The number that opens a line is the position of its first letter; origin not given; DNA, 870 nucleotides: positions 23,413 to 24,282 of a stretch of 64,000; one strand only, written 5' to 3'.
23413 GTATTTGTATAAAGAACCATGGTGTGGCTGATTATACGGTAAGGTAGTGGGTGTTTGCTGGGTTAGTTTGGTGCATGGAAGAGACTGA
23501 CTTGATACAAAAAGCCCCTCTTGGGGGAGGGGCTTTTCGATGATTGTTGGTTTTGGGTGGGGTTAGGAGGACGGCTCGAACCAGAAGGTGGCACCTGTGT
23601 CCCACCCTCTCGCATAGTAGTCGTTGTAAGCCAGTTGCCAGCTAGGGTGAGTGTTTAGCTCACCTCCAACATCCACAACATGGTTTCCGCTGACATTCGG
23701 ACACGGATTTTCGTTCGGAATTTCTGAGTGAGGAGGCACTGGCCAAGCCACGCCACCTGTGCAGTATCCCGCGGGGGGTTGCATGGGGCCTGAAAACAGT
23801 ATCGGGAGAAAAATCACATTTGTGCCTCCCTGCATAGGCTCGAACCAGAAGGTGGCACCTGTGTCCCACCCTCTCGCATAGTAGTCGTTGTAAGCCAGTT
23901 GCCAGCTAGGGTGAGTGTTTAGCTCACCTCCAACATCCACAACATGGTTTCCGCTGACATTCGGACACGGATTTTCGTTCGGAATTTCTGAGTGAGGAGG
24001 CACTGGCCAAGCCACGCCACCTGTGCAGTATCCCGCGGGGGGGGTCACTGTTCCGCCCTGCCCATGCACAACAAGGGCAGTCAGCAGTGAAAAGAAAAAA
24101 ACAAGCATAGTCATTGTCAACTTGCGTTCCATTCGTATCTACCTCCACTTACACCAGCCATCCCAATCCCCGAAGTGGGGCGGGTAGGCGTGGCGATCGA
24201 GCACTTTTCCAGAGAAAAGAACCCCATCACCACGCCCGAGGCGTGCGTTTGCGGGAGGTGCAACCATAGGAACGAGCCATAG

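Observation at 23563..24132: Secreted Cys-rich protein with a perfect 264-bp tandem duplication and poly-C tracts in the coding sequence (possible phase variation)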

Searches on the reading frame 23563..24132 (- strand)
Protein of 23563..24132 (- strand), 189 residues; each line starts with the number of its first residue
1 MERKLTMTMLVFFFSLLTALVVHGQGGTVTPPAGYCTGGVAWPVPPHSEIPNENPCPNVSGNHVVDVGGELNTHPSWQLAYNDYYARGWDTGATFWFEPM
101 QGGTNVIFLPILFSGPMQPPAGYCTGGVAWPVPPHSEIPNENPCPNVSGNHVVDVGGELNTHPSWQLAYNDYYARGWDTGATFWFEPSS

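Call 7: search_protein_families(library=pfam, proteins=[window:23563-24132:-], max_evalue=0.01)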
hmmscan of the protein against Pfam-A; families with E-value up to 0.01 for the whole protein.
window:23563-24132:- (189 aa): 0 families

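Call 8: search_protein_families(library=ncbifam, proteins=[window:23563-24132:-], max_evalue=0.01)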
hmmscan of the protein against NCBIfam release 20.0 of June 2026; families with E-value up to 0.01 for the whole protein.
window:23563-24132:- (189 aa): 0 families

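Call 11: find_homologous_proteins(query=window:23563-24132:-, max_evalue=0.01)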
Query window:23563-24132:- (189 aa): 1 proteins with E <= 0.01 among 100 candidates.
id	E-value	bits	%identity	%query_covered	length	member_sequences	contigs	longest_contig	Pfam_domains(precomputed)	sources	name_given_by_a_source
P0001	2.5e-131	454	100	100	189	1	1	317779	-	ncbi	-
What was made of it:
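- Tried and rejected: The word-index protein search with the 189-aa protein found only the protein itself (call 11).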

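Call 12: find_encoding_contigs(protein=P0001, flank=10000, max_places=6)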
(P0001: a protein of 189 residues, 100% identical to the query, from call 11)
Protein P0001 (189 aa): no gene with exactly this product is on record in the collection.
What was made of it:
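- Tried and rejected: find_encoding_contigs for the exact 189-aa protein found nothing on record (call 12).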

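Call 18: search_protein_representatives(protein=window:23563-24132:-)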
Query: 189 residues. Proteins with E-value up to 0.001 (for the whole library): 14; up to 1e-10: 12; up to 1e-30: 3. The best 14 are listed.
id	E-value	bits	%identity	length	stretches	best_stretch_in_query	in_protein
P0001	8.1e-132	454.0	100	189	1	1-189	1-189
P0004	5.2e-42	160.3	37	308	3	31-187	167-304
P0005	4.9e-39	150.6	40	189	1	10-187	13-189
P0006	6.6e-26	107.7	30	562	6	15-188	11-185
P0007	1.2e-21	93.8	34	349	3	30-188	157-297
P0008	1.2e-19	87.2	35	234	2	6-188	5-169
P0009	1.4e-19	87.0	32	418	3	23-187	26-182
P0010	2.0e-19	86.5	32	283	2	29-185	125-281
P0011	1.1e-18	84.1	34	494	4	29-185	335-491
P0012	2.5e-17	79.6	31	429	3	11-187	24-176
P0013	8.7e-12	61.5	29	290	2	29-187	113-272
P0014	7.0e-11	58.6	36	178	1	15-189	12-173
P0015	3.9e-09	52.8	26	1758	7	37-181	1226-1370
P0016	6.7e-09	52.1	33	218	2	96-188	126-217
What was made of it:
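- Tried and rejected: The exhaustive HMMER scan was needed (call 18).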

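Call 21: find_encoding_contigs(protein=P0005, flank=6000, max_places=4)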
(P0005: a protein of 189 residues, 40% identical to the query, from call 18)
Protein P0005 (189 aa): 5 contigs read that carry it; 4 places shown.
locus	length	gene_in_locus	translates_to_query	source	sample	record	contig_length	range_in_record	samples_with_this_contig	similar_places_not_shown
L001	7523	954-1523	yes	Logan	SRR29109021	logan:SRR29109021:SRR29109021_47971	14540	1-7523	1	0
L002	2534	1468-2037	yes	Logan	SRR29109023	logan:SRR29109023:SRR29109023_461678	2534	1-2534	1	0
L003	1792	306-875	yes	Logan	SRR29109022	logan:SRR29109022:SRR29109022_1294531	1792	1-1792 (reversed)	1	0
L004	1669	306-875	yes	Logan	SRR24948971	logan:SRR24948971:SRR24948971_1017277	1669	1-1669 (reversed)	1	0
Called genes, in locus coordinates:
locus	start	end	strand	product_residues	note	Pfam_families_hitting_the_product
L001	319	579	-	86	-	-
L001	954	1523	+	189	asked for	-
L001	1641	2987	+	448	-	PF00534:Glycos_transf_1, PF13692:Glyco_trans_1_4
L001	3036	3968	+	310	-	-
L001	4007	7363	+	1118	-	-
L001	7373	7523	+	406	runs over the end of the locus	PF00932:LTD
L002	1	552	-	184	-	?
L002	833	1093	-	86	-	-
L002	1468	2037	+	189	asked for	-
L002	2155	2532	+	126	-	?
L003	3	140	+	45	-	?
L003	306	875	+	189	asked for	-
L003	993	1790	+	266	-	?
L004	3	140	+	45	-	?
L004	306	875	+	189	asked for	-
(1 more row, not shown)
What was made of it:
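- On Simple-sequence-repeat contingency (phase-variable) locus: The ortholog's C7 is in frame in 4 samples (call 21).
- The ortholog's C7 and C6 tracts are in frame in four separate samples (call 21).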

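Call 36: find_related_loci(query=window:23563-24132:-, collection=genome_contigs, flank=6000)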
Query window:23563-24132:- (189 aa) in genome_contigs; peptide patterns used: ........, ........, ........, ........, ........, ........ (x = any residue, [..] = any of these).
21 stretches matched a pattern, but none encodes a relative of the query by tblastn (E <= 1e-3).
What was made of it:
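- Tried and rejected: The scan with the single protein gave no relative (call 36).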

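Call 38: predict_structure(alignment_id=A2)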
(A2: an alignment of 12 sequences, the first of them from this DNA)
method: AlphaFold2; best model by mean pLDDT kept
length: 189 residues; sequences in the alignment: 12
mean_pLDDT: 88.9   pTM: 0.49
mean pLDDT of the five models: 88.9, 87.5, 86.8, 85.7, 85.1
residues with pLDDT >= 90: 142; 70-90: 20; 50-70: 19; < 50: 8
segments of 3 or more residues with pLDDT < 50: 104-110
pLDDT, mean of each block of 10 residues (from residue 1): 69 74 72 94 96 96 96 97 97 95 52 76 96 95 97 97 98 97 95
secondary structure, 60 per line:
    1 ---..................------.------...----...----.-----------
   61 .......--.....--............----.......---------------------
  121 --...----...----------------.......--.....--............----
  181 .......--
elements in order: H4-21 E42-44 E61-67 E70-74 H77-88 E93-99 E130-132 E149-155 E158-162 H165-176 E181-187
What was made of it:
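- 23779..23836 (-): unique 58-nt spacer encoding the linker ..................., with the family-conserved (Y/F)(L/F)P motif. Its pLDDT is below 50 in the two-module model (call 38).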

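Call 49: find_encoding_contigs(protein=P0014, flank=5000, max_places=3)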
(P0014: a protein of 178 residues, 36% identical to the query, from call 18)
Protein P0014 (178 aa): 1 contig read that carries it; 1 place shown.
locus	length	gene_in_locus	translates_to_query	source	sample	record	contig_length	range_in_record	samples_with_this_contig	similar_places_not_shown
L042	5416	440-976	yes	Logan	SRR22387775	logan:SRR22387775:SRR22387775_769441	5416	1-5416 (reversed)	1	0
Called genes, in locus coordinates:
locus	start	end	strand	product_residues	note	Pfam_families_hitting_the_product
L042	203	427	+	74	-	-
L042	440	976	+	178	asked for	-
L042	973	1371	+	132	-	-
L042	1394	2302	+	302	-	-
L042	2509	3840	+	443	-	PF00534:Glycos_transf_1, PF13692:Glyco_trans_1_4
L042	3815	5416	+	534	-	?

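Call 50: find_encoding_contigs(protein=P0008, flank=5000, max_places=3)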
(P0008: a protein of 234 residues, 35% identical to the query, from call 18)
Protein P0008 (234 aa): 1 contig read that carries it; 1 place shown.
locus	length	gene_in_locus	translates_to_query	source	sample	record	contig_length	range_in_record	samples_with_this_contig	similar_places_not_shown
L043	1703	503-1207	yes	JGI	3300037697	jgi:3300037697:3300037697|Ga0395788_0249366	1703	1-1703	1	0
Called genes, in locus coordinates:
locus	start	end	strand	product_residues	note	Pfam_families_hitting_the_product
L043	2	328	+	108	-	?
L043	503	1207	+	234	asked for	-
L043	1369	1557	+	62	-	-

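Call 51: find_encoding_contigs(protein=P0004, flank=5000, max_places=3)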
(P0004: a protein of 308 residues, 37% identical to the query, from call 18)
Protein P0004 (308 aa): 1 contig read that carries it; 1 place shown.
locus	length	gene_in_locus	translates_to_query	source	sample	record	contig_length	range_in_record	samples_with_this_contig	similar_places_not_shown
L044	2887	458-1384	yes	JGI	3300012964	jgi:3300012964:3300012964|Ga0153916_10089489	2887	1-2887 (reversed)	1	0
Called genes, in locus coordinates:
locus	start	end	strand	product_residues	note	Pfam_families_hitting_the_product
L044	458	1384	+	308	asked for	-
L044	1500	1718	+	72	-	-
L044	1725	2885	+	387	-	?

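Call 55: fold_search(model_id=the predicted structure, library=pdb)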
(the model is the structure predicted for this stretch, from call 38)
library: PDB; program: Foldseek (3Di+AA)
matches with E <= 10: 130; with E <= 0.001: 0
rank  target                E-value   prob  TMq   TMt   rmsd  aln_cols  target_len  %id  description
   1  3s9d_D                3.2e-01  0.07  0.14  0.14  16.3       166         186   11  binary complex between IFNa2 and IFNAR2 (released 2011-08-31)
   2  5oac_A                4.5e-01  0.08  0.17  0.13  15.5       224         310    9  FLiP major capsid protein (released 2017-07-26)
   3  4p99_A                6.3e-01  0.02  0.10  0.06  20.2       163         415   13  Ca2+-stabilized adhesin helps an Antarctic bacterium reach out and bind ice (released 2014-06-18)
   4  8rke_C                7.5e-01  0.03  0.12  0.10  14.8       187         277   10  Crystal structure of the complete N-terminal region of human ZP2 (hZP2-N1N2N3) (released 2024-03-13)
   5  7q6c_A                7.9e-01  0.06  0.15  0.17  13.6       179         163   12  complement C6 FIM1-2 bound to CP010 antibody (released 2022-05-25)
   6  8rke_A                7.9e-01  0.02  0.13  0.10  15.1       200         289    8  Crystal structure of the complete N-terminal region of human ZP2 (hZP2-N1N2N3) (released 2024-03-13)
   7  5l74                  1.1e+00  0.03  0.08  0.10  15.1        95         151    9  Plexin A2 extracellular segment domains 4-5 (PSI2-IPT2), resolution 1.36 Angstrom (released 2017-03-15)
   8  3se3_C                1.2e+00  0.02  0.12  0.12  16.0       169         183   11  human IFNa2-IFNAR ternary complex (released 2011-08-31)
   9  8rkh_B                1.4e+00  0.02  0.14  0.12  17.9       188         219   10  Crystal structure of the ZP-N2 and ZP-N3 domains of mouse ZP2 (mZP2-N2N3) (released 2024-03-13)
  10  7ey9_s                1.6e+00  0.02  0.14  0.05  16.4       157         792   11  tail proteins (released 2021-09-22)
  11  3tin                  1.7e+00  0.07  0.16  0.11  11.9       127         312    7  Tubulin tyrosine ligase (released 2011-10-26)
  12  8erm_B                1.7e+00  0.03  0.14  0.13  16.4       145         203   12  Crystal structure of FliC D2/D3 domains from Pseudomonas aeruginosa PAO1 (released 2023-05-17)
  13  1u3e_M                1.8e+00  0.38  0.17  0.18   5.8        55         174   16  DNA binding and cleavage by the HNH homing endonuclease I-HmuI (released 2004-08-31)
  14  3se7_B                2.0e+00  0.10  0.25  0.16  13.6       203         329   13  ancient VanA (released 2011-09-14)
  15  8fjf                  2.1e+00  0.13  0.15  0.21  13.0       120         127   11  The three-repeat design H10 (released 2023-09-27)
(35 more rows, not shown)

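Call 80: search_protein_families(library=pfam, proteins=[window:23563-24132:-], max_evalue=5)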
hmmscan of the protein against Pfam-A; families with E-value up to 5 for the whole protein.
window:23563-24132:- (189 aa): 2 families
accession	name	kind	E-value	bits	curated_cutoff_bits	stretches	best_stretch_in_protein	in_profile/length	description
PF17116.11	T9SS_plug_1st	-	0.017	15.5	23.9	0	49-70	89-110/126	Type 9 secretion system plug protein 1st domain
PF02872.23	5_nucleotid_C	-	0.041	14.4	23.6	0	61-91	117-152/158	5'-nucleotidase, C-terminal domain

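Call 87: find_encoding_contigs(protein=P0006, flank=6000, max_places=2)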
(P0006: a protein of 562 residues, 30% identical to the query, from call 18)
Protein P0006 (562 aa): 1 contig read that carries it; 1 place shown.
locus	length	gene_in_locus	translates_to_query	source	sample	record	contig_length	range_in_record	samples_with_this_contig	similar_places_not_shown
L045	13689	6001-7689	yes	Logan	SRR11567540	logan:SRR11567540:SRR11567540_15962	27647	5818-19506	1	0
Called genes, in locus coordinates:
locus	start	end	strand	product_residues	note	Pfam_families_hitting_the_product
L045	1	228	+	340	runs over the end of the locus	-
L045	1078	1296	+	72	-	-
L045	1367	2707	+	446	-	PF00534:Glycos_transf_1, PF13692:Glyco_trans_1_4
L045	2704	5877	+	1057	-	PF20176:DUF6541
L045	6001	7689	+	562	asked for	-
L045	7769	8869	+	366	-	-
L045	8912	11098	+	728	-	PF02534:T4SS-DNA_transf (faint), PF01935:DUF87, PF10412:TrwB_AAD_bind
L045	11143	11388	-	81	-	-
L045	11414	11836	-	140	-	-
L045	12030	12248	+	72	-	-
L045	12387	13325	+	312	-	PF01699:Na_Ca_ex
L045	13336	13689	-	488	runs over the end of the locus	PF13493:DUF4118, PF00989:PAS (weak), PF08448:PAS_4 (weak), PF13426:PAS_9 (weak), PF00512:HisKA, PF02518:HATPase_c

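Call 88: find_encoding_contigs(protein=P0013, flank=6000, max_places=2)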
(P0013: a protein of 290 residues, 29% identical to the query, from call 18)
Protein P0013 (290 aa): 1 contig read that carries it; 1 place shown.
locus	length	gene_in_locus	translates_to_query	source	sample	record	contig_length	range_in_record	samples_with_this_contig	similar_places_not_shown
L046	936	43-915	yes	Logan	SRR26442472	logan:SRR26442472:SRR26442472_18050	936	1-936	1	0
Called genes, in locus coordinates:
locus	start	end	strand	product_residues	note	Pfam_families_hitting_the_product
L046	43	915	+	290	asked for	-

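Call 89: find_encoding_contigs(protein=P0012, flank=6000, max_places=2)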
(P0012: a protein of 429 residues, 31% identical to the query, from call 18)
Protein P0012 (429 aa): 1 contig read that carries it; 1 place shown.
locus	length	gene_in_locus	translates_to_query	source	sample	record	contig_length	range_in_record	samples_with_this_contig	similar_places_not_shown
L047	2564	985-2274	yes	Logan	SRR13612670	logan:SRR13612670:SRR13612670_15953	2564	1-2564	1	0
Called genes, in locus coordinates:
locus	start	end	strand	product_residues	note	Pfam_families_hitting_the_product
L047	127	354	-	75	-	PF10049:DUF2283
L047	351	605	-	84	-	-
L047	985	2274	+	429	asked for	-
